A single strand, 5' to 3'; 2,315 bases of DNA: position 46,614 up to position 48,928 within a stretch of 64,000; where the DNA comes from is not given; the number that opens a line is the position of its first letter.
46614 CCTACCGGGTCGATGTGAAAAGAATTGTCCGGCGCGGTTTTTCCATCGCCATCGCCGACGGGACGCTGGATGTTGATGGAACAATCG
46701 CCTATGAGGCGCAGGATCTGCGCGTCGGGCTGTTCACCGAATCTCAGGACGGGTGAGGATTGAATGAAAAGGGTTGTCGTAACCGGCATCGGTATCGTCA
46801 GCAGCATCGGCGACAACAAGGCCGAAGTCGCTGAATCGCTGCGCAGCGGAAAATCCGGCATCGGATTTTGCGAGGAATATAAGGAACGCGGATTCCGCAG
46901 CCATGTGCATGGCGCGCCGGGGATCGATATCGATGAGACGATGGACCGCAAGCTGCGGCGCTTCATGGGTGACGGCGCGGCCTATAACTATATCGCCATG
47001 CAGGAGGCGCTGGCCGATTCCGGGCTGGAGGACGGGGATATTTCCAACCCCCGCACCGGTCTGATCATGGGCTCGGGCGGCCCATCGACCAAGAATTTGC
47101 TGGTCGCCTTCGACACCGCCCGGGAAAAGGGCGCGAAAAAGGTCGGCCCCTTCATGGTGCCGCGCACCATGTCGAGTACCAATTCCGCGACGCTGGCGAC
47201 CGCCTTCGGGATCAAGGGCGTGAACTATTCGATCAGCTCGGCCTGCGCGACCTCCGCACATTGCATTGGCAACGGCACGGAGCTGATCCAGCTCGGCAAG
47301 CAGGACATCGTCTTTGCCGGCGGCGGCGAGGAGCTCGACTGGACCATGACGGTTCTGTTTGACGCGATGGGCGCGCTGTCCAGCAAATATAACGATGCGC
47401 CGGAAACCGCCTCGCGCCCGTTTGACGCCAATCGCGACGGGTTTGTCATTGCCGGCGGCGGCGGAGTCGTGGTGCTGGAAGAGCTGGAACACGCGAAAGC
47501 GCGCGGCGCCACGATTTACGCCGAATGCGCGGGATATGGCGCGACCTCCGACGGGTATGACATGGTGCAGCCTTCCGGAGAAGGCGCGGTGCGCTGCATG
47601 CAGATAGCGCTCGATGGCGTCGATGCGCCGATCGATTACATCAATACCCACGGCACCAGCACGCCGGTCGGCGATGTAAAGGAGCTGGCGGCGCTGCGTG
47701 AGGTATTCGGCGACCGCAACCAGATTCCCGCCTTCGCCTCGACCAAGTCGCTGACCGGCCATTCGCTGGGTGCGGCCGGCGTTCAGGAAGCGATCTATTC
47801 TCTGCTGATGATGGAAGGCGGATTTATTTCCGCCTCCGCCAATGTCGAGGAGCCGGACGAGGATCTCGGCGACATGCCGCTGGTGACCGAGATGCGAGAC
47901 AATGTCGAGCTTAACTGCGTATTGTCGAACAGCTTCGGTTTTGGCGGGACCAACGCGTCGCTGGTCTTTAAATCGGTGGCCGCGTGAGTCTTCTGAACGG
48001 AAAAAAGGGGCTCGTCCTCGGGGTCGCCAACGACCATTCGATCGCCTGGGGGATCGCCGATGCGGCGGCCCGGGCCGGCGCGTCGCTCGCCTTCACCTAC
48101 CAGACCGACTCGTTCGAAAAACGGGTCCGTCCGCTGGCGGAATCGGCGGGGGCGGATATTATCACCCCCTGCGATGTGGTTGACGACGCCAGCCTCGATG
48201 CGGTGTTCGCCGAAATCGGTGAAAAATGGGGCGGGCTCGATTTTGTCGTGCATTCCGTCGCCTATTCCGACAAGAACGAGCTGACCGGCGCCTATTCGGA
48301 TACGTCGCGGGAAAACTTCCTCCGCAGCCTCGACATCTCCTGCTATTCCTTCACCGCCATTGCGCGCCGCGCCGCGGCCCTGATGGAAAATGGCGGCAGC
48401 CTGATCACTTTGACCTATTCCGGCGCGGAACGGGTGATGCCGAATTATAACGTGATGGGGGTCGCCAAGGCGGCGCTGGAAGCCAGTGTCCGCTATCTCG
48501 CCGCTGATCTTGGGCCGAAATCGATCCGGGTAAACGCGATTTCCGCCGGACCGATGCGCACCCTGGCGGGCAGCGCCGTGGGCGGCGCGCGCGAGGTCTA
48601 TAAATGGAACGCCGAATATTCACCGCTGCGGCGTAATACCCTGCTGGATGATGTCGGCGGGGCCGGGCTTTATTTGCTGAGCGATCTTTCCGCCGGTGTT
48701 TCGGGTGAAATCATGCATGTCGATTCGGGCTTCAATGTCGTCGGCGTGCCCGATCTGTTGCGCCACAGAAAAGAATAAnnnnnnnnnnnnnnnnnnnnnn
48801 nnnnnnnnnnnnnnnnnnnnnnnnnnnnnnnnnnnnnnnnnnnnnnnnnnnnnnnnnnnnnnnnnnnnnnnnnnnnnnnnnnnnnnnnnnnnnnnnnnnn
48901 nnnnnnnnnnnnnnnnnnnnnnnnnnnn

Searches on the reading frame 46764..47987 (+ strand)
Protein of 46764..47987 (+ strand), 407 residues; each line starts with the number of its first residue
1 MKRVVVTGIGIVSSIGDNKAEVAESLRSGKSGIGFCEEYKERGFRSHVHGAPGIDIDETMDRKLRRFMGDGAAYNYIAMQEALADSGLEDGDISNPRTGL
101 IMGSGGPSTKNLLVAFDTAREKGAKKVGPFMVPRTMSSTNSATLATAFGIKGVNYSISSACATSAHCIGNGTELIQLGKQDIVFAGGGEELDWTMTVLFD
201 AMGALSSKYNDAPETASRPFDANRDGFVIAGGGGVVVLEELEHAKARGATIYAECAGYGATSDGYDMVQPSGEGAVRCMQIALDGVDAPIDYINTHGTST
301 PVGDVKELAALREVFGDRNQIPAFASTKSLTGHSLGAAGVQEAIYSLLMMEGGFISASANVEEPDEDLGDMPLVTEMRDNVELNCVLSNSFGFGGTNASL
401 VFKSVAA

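Call 14: search_protein_families(library=pfam, proteins=[window:46764-47987:+])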
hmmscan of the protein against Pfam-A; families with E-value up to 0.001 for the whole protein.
window:46764-47987:+ (407 aa): 2 families
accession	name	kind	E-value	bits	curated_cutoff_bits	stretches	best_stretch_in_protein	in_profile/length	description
PF00109.32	ketoacyl-synt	-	4.9e-42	144.7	20.8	1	1-244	1-252/252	Beta-ketoacyl synthase, N-terminal domain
PF02801.28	Ketoacyl-synt_C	-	5.4e-29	101.1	20.8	1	252-361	1-118/119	Beta-ketoacyl synthase, C-terminal domain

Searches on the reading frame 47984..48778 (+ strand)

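Call 14: search_protein_families(library=pfam, proteins=[window:47984-48778:+])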
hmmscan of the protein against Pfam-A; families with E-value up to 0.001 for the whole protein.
window:47984-48778:+ (264 aa): 3 families
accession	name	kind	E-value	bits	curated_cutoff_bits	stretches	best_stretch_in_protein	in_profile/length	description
PF13561.12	adh_short_C2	-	3.7e-87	292.3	27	1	13-251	1-236/236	Enoyl-(Acyl carrier protein) reductase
PF00106.31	adh_short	-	3.8e-18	66.1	26.6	1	18-194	10-185/195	short chain dehydrogenase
PF23441.1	SDR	-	0.00018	21.4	27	1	62-211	67-214/258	SDR-like rossmann domain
